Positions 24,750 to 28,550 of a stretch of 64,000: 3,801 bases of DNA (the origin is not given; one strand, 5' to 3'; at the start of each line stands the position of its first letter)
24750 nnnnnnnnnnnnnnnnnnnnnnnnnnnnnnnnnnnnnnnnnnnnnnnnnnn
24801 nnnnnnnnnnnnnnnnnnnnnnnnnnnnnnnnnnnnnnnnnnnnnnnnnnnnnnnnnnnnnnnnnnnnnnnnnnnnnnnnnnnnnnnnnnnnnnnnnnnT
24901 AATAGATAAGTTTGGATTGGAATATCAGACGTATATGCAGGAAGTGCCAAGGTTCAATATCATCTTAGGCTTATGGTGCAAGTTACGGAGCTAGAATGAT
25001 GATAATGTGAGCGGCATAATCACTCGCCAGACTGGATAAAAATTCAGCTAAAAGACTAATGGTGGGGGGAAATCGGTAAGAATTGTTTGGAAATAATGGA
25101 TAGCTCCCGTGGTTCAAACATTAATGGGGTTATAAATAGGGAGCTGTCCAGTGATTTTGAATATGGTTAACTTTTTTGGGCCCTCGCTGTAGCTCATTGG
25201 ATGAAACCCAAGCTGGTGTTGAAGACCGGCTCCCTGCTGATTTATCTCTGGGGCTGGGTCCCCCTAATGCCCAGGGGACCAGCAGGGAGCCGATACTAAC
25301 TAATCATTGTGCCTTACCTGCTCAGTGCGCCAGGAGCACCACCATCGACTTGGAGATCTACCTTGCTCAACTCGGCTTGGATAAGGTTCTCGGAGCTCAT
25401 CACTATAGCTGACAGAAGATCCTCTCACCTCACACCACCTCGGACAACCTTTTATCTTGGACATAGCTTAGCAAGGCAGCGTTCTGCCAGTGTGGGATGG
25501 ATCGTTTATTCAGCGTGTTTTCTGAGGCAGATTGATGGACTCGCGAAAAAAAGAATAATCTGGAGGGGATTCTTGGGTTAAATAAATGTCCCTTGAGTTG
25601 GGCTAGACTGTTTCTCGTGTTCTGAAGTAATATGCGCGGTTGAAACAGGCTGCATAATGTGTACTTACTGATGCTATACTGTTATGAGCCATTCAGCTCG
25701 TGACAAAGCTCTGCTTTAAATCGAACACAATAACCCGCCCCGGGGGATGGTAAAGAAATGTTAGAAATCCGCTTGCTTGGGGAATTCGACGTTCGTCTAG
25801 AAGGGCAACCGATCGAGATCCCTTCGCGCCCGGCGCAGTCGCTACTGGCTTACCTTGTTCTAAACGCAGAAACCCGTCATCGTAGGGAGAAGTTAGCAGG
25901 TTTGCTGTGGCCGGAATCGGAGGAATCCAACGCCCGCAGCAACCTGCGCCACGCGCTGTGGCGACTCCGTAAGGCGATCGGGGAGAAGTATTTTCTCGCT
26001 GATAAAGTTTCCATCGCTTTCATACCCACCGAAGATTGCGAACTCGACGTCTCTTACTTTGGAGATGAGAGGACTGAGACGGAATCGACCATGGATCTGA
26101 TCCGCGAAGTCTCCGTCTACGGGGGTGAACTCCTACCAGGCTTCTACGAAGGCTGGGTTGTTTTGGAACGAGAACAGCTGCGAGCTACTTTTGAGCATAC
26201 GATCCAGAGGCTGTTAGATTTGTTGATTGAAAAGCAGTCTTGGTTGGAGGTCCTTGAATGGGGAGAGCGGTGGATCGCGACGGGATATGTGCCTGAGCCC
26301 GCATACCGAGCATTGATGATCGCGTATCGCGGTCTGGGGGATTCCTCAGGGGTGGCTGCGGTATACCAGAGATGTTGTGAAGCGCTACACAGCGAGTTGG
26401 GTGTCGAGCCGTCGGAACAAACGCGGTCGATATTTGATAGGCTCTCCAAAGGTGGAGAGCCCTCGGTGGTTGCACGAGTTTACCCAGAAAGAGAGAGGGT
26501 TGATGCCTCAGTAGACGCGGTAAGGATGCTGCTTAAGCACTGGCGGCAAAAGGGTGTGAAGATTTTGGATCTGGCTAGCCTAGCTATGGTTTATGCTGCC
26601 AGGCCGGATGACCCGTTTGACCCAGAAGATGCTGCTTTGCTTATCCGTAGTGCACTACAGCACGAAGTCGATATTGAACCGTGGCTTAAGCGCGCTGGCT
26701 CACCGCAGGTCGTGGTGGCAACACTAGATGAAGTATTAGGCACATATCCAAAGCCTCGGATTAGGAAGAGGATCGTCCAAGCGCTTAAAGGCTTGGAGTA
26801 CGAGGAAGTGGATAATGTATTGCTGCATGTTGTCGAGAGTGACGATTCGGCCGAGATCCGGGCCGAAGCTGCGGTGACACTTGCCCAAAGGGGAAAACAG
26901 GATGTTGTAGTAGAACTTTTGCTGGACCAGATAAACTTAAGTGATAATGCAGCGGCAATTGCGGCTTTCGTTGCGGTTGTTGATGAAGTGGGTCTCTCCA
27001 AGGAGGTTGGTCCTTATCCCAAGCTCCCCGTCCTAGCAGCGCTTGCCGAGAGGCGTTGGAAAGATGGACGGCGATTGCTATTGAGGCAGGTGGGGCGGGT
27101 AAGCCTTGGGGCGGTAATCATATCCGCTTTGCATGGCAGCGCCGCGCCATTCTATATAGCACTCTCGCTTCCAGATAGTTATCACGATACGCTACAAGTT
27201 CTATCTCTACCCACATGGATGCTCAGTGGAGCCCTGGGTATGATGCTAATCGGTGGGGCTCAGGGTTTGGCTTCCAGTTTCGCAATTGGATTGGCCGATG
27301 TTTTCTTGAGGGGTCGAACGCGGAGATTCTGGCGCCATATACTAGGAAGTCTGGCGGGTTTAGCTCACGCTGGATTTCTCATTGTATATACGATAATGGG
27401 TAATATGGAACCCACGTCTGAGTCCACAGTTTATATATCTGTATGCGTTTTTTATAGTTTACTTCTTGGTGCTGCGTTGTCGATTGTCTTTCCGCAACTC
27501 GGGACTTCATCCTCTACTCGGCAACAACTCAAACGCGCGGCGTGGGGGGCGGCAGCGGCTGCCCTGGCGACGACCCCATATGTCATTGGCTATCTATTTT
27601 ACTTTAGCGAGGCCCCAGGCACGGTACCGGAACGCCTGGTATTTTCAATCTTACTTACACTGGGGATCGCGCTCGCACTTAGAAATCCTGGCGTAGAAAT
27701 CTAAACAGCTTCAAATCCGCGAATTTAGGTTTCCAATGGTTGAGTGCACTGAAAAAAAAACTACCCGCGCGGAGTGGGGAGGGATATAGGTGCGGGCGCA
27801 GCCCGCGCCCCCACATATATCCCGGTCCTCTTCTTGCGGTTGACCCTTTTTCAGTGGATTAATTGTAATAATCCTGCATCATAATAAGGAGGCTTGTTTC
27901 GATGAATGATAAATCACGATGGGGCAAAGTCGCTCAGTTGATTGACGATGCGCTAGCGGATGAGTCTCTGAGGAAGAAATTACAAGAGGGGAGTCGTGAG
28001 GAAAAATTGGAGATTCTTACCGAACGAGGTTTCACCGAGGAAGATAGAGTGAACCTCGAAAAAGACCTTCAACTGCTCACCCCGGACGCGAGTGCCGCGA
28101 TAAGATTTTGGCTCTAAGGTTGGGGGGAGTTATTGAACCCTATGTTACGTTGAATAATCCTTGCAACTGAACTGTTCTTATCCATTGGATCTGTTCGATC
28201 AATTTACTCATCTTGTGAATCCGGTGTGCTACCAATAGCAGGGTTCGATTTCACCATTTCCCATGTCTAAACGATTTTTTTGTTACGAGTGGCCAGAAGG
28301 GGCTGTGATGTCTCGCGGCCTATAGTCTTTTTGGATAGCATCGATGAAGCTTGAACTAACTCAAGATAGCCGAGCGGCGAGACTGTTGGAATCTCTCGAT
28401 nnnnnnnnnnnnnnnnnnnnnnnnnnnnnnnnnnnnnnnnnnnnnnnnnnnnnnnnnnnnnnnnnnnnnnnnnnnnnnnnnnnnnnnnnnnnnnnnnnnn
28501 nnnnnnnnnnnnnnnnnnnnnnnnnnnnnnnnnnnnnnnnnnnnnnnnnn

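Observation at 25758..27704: SARP-type DNA-binding regulator fused to HEAT-like repeats and a six-helix membrane domain, directly upstream of the peptide gene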

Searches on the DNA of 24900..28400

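Call 78: search_rna_families(source=window, start=24900, end=28400, threshold=evalue, max_evalue=1)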
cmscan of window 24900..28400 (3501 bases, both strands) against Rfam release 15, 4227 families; matches with E-value up to 1: 1.
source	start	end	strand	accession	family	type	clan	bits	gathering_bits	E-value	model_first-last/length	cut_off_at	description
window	25481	25545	-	RF01130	sR46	Gene; snRNA; snoRNA; CD-box;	-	20.1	50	0.14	1-56/56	no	Small nucleolar RNA sR46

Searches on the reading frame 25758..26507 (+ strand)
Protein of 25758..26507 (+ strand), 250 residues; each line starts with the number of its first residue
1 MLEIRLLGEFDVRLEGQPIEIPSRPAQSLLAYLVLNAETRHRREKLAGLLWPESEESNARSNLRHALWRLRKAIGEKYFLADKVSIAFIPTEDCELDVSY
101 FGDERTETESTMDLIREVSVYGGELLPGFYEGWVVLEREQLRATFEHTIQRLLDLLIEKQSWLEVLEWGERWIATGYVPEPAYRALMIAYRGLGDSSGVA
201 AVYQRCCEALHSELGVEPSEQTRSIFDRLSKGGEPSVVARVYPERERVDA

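Call 44: search_solved_structures(query=window:25758-26507:+, max_evalue=0.001, show_alignments=1)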
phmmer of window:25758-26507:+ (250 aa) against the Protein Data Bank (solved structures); distinct sequences matched with E-value up to 0.001: 2.
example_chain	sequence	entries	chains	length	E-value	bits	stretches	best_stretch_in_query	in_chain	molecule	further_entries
2fez_A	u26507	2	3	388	2.3e-05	27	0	2-77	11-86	Probable regulatory protein embR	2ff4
8hvr_I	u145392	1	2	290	0.00081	21.9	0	6-229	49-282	Regulatory protein AfsR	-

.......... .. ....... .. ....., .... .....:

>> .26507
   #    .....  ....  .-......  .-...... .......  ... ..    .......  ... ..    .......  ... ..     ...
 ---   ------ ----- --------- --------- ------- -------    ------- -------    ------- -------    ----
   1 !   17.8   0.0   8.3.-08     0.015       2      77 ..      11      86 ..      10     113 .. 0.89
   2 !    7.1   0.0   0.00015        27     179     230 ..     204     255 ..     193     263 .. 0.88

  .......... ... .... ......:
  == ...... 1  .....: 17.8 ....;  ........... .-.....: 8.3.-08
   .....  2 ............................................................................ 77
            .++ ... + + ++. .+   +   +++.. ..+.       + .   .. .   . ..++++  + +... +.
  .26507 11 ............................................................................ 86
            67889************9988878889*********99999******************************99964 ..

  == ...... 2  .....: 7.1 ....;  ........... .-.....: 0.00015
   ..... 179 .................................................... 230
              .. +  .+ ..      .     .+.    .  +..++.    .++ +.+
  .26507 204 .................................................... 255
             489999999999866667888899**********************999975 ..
